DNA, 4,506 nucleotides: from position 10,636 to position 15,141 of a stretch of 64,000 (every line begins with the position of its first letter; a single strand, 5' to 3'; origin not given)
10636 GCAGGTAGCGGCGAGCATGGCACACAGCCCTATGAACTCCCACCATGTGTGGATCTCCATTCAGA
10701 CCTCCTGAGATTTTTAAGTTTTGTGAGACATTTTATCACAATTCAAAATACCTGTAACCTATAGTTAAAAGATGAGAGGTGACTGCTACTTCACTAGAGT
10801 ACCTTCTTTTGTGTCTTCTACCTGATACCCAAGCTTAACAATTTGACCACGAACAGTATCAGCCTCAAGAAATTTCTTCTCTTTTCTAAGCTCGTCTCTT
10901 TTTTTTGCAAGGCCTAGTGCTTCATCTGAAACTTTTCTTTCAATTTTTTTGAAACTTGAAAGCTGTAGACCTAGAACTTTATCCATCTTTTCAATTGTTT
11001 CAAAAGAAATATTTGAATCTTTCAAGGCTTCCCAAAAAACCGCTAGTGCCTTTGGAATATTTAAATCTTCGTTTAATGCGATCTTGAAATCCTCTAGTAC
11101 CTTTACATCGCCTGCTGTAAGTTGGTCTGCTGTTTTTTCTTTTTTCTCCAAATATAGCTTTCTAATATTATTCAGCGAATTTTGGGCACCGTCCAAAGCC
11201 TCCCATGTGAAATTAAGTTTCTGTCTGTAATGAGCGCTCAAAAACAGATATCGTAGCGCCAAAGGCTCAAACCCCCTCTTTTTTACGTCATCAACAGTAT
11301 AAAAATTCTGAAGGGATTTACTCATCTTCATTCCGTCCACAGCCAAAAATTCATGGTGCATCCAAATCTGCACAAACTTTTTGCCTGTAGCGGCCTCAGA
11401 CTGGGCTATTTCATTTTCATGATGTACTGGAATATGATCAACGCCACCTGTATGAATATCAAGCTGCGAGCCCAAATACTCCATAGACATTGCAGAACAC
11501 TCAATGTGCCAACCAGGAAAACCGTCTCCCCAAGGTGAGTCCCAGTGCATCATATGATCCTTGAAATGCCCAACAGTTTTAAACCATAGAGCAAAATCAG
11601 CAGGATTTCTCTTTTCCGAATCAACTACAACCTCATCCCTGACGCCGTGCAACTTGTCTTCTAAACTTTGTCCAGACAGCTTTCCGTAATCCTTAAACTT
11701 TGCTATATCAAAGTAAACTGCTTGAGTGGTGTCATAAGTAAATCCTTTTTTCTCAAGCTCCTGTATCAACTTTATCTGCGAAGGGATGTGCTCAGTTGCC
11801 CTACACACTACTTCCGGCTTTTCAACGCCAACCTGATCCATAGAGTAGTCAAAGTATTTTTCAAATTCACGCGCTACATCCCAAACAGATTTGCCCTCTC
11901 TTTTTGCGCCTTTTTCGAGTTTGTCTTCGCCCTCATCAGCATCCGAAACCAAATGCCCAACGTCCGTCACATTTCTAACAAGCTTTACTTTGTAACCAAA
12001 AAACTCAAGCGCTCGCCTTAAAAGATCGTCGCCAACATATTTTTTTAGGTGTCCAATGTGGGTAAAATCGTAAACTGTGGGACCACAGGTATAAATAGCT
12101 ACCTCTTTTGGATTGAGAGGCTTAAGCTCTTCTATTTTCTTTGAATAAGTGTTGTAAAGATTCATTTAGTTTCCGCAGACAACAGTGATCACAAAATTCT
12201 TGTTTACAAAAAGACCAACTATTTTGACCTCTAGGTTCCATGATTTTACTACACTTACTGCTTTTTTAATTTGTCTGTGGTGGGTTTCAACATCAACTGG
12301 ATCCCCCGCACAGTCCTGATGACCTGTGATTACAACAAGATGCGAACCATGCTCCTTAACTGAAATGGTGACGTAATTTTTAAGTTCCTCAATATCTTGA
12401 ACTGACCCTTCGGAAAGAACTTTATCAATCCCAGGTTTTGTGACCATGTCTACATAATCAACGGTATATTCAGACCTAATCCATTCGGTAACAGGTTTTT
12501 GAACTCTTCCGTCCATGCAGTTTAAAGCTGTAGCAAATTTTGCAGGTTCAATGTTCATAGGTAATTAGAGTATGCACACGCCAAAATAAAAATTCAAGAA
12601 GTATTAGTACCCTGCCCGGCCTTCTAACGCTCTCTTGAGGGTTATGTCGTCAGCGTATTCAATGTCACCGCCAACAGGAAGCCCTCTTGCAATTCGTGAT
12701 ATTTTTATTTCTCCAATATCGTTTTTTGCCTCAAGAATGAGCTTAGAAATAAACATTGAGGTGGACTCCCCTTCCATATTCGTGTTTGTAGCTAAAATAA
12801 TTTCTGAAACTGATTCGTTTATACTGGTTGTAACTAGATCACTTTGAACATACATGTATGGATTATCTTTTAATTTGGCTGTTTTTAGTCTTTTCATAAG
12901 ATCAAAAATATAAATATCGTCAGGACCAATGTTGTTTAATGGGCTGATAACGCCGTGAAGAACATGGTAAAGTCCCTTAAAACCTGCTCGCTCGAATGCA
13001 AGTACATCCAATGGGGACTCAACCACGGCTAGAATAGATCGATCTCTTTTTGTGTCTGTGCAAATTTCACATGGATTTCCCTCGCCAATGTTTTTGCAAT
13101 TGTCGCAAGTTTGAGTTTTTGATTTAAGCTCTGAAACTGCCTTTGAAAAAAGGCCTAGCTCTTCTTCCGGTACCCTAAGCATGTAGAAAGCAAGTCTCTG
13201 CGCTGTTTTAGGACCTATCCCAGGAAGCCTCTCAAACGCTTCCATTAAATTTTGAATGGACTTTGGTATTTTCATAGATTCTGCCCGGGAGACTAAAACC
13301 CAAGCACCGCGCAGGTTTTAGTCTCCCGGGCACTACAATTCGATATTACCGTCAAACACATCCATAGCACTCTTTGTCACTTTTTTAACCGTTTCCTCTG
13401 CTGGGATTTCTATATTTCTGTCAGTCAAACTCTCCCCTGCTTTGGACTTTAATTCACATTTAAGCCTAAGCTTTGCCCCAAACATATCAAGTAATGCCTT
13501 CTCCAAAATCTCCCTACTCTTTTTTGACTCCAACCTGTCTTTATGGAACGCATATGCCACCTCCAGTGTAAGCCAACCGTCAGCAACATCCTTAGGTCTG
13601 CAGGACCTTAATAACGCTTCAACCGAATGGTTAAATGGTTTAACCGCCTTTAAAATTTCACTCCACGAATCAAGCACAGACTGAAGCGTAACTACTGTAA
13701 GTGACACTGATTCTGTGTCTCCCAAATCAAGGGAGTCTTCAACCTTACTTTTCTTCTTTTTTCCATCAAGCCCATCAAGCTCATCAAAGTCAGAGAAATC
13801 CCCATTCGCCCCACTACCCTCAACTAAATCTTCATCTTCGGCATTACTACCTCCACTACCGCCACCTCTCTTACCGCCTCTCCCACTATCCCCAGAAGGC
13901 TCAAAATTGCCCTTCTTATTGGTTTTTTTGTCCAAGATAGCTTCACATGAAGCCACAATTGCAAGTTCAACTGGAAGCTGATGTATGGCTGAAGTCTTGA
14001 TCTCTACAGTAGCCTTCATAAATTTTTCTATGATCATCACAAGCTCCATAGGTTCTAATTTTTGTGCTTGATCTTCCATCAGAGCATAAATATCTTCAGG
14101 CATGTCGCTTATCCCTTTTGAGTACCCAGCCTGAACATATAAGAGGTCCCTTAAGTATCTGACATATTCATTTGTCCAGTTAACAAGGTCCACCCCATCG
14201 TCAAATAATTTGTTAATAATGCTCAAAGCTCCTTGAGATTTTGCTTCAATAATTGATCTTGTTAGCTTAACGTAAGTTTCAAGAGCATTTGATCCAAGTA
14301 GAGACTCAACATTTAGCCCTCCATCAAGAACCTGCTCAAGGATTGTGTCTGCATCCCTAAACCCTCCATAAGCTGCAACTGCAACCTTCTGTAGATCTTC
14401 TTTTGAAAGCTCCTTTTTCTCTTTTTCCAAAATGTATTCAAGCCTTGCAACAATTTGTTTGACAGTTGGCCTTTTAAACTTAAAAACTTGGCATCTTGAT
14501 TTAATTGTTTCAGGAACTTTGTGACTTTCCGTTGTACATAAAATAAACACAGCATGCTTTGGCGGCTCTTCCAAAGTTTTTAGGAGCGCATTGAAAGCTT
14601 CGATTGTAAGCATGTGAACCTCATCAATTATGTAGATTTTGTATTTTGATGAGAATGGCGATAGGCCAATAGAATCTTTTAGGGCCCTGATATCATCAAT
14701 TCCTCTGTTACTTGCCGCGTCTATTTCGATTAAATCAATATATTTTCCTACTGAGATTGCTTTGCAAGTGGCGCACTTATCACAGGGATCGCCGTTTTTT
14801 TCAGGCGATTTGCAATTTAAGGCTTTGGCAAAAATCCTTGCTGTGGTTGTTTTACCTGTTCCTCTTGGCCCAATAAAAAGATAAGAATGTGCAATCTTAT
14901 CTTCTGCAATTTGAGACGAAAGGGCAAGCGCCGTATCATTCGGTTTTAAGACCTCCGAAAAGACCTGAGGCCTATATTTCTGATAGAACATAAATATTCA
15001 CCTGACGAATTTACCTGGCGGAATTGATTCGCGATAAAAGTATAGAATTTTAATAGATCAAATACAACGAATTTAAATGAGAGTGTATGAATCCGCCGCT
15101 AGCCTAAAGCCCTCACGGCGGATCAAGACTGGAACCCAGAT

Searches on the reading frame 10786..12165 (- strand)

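Call 74: search_protein_families(library=pfam, max_evalue=0.001, proteins=[window:10786-12165:-])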
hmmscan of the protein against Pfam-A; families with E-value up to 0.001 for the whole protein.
window:10786-12165:- (459 aa): 5 families
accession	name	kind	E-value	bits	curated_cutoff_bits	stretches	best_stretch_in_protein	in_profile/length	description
PF01406.26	tRNA-synt_1e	-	3.8e-100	335.6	27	1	14-328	2-300/301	tRNA synthetases class I (C) catalytic domain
PF09334.17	tRNA-synt_1g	-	3.5e-11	42.9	20.1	1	257-329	304-376/391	tRNA synthetases class I (M)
PF00133.28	tRNA-synt_1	-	9.3e-06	25.1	22.7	0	237-319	331-413/414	tRNA synthetases class I (I, L, M and V)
PF01921.24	tRNA-synt_1f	-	5.8e-05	22.6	27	0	239-346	239-347/360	tRNA synthetases class I (K)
PF09190.17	DALR_2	-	0.00052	20.9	22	0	360-389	2-31/57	DALR domain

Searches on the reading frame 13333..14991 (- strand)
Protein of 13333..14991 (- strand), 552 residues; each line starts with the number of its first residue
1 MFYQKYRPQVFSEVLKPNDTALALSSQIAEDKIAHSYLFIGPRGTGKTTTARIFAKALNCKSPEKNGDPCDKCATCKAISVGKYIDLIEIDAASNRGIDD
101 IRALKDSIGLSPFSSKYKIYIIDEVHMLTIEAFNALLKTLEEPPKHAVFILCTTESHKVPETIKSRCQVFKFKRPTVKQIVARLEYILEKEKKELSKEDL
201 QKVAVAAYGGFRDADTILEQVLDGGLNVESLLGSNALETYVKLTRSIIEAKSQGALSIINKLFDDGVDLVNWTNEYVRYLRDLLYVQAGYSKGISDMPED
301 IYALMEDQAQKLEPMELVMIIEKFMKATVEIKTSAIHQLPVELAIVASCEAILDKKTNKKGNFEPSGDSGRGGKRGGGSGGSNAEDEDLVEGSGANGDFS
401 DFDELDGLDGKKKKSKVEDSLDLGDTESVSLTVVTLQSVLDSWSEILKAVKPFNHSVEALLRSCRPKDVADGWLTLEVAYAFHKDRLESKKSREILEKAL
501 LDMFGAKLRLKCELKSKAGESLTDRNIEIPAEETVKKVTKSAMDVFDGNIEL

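Call 10: search_protein_families(library=ncbifam, max_evalue=0.001, proteins=[window:13333-14991:-])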
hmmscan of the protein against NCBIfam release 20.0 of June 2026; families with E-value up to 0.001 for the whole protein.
window:13333-14991:- (552 aa): 76 families (the best 25 are shown)
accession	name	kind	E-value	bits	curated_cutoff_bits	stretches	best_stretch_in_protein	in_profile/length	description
NF011512.0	PRK14950.1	equivalog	4.7e-132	442.1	593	2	2-358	6-365/585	DNA polymerase III subunits gamma and tau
NF004046.1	PRK05563.1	equivalog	4.4e-129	431.9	400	1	2-534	5-542/567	DNA polymerase III subunit gamma/tau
TIGR02397.1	dnaX_nterm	equivalog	9.4e-116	386.9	250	1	2-347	4-353/355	DNA polymerase III subunit gamma/tau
NF011526.0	PRK14965.1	equivalog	5.8e-102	342.4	670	1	4-347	8-357/578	DNA polymerase III subunits gamma and tau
NF004962.0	PRK06305.1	equivalog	2.2e-99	333.8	559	1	4-346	9-346/465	DNA polymerase III subunits gamma and tau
NF011514.0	PRK14953.1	equivalog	1e-98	331.4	536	1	2-346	6-349/488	DNA polymerase III subunits gamma and tau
NF011510.0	PRK14948.1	equivalog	6.3e-98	329.1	593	1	2-529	8-531/640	DNA polymerase III subunit gamma/tau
NF011523.0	PRK14962.1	equivalog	1.3e-95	320.9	576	1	2-307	4-312/474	DNA polymerase III subunits gamma and tau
NF005942.0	PRK07994.1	equivalog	5.8e-91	306.4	613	1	4-344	8-351/655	DNA polymerase III subunit gamma/tau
NF011531.0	PRK14971.1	equivalog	1.5e-90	304.8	685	1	4-360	9-371/614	DNA polymerase III subunit gamma/tau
NF005173.0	PRK06647.1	equivalog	8e-88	295.7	623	1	5-292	9-301/568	DNA polymerase III subunits gamma and tau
NF006585.0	PRK09111.1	equivalog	4.2e-87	293.2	604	1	4-525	32-555/616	DNA polymerase III subunit gamma/tau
NF004549.0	PRK05896.1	equivalog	1.5e-84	285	578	1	2-287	6-297/642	DNA polymerase III subunits gamma and tau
NF005846.3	PRK07764.1-6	equivalog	4.9e-82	277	625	2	2-344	2-355/628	DNA polymerase III subunit gamma and tau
NF011517.0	PRK14956.1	equivalog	6.2e-82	275.9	654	1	3-333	9-346/486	DNA polymerase III subunits gamma and tau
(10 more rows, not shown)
